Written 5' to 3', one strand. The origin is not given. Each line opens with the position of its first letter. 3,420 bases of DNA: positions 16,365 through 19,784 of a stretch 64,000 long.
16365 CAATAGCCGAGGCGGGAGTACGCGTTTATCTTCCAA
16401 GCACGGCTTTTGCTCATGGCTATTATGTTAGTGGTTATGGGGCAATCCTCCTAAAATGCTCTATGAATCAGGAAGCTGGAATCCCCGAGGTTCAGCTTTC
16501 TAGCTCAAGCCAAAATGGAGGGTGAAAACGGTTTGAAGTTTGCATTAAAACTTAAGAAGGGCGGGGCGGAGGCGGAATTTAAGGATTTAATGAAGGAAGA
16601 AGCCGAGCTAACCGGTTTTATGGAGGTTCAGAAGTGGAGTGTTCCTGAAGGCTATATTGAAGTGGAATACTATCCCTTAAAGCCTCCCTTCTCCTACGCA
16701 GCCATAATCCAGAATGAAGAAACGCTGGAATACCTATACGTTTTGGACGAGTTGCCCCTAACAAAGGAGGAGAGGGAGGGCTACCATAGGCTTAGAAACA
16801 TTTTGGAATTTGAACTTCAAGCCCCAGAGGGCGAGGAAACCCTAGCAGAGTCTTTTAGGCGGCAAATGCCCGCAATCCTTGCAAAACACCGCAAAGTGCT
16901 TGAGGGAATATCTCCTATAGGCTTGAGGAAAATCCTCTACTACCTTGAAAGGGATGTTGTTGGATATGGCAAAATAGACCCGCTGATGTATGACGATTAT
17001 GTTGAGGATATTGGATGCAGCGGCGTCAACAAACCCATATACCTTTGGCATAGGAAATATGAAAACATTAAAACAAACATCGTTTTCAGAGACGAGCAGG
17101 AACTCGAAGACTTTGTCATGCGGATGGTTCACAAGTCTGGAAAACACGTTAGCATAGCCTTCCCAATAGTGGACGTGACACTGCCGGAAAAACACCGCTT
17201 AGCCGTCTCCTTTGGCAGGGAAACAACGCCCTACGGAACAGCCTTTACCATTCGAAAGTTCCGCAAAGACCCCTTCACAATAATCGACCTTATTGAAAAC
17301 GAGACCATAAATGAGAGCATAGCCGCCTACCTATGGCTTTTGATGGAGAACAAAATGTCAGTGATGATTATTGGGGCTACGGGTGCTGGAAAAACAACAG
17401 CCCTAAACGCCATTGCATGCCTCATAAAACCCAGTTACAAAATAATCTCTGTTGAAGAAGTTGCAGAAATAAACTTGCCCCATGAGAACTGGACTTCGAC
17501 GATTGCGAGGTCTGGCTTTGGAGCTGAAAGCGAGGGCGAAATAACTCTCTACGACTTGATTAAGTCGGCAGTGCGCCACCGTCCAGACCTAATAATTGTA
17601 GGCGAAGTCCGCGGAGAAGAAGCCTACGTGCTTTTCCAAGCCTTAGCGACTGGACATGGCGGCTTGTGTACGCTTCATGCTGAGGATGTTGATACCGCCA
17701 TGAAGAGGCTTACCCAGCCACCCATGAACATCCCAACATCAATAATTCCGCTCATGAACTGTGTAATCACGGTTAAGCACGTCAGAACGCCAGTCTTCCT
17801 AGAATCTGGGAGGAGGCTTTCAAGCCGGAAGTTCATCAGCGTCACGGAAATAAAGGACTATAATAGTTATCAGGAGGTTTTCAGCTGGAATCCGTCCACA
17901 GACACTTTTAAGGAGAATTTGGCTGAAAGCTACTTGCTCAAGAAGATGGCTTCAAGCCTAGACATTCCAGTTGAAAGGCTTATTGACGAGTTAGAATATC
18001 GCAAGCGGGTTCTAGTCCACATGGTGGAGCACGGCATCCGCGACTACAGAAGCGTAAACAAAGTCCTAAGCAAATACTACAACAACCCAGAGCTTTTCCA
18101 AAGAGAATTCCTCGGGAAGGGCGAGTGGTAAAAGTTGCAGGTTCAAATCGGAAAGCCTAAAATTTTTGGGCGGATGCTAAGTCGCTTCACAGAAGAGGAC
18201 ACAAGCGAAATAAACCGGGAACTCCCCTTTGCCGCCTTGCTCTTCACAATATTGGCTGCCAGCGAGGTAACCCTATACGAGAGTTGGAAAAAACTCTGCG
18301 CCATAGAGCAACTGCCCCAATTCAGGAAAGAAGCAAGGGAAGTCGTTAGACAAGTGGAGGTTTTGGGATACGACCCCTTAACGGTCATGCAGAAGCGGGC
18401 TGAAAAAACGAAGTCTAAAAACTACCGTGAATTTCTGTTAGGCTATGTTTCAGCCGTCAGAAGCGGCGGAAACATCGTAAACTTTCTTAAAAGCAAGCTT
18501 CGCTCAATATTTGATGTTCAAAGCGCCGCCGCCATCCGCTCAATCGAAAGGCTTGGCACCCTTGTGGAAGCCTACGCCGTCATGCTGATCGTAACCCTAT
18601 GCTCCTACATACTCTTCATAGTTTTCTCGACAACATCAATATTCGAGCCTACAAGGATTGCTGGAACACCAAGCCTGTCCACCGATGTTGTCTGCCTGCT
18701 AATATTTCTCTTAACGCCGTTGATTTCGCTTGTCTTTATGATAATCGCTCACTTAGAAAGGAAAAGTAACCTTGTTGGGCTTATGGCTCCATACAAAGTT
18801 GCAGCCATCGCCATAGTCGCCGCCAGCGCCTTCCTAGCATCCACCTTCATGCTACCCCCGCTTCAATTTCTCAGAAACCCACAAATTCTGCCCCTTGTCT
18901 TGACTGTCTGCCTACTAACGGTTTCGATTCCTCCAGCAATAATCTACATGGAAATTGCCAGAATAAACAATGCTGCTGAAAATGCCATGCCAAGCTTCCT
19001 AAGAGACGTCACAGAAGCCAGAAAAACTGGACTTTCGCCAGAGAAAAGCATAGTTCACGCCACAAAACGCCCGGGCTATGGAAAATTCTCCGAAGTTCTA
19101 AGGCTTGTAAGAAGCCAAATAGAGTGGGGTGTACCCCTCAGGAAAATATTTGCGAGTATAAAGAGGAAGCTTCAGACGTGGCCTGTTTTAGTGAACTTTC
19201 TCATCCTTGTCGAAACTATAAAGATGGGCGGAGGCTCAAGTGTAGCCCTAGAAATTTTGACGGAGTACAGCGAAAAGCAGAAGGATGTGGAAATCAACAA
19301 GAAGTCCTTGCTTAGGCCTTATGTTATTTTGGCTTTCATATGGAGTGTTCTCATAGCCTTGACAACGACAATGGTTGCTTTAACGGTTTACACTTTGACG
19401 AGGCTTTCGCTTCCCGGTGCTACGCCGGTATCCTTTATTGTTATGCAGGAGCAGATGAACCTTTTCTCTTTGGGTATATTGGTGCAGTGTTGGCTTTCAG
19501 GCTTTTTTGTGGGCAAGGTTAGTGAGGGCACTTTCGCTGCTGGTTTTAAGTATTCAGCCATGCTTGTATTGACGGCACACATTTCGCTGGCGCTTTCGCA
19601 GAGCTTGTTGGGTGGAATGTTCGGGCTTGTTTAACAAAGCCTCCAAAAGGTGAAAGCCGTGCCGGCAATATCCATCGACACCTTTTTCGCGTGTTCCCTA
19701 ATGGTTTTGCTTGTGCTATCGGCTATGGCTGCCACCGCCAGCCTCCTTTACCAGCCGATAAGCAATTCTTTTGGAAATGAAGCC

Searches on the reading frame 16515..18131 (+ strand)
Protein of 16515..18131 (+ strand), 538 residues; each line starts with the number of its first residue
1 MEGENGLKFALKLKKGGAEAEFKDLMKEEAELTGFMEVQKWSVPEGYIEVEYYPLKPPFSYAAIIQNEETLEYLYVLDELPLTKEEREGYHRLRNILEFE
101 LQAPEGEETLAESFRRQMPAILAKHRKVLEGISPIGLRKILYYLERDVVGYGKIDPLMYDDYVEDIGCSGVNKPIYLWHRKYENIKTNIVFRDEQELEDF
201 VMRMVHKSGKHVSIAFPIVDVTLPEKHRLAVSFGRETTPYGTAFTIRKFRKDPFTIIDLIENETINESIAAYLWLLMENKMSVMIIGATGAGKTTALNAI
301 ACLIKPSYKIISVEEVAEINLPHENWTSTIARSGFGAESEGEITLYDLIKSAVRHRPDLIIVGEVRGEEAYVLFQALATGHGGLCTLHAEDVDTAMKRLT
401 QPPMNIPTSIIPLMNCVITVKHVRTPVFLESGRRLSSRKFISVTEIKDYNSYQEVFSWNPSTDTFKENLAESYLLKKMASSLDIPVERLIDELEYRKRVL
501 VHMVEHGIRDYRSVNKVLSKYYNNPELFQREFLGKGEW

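Call 9: search_protein_families(library=pfam, proteins=[window:16515-18131:+])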
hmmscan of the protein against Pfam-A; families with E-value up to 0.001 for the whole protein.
window:16515-18131:+ (538 aa): 3 families
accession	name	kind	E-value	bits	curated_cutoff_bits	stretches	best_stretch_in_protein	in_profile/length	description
PF00437.27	T2SSE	-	1e-36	126.9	24.9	1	177-401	27-257/370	Type II/IV secretion system protein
PF13555.12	AAA_29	-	0.0007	19.7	27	0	282-309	24-51/61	P-loop containing region of AAA domain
PF25199.1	nSTAND_NTPase5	-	0.0008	19.7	34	0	281-322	42-85/145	Novel STAND NTPase 5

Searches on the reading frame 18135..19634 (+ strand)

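Call 9: search_protein_families(library=pfam, proteins=[window:18135-19634:+])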
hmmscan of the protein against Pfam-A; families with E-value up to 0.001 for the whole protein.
window:18135-19634:+ (499 aa): 1 family
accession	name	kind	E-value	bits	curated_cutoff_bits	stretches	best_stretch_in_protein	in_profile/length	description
PF00482.28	T2SSF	-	2.7e-18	66.6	25.2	2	288-414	1-123/125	Type II secretion system (T2SS), protein F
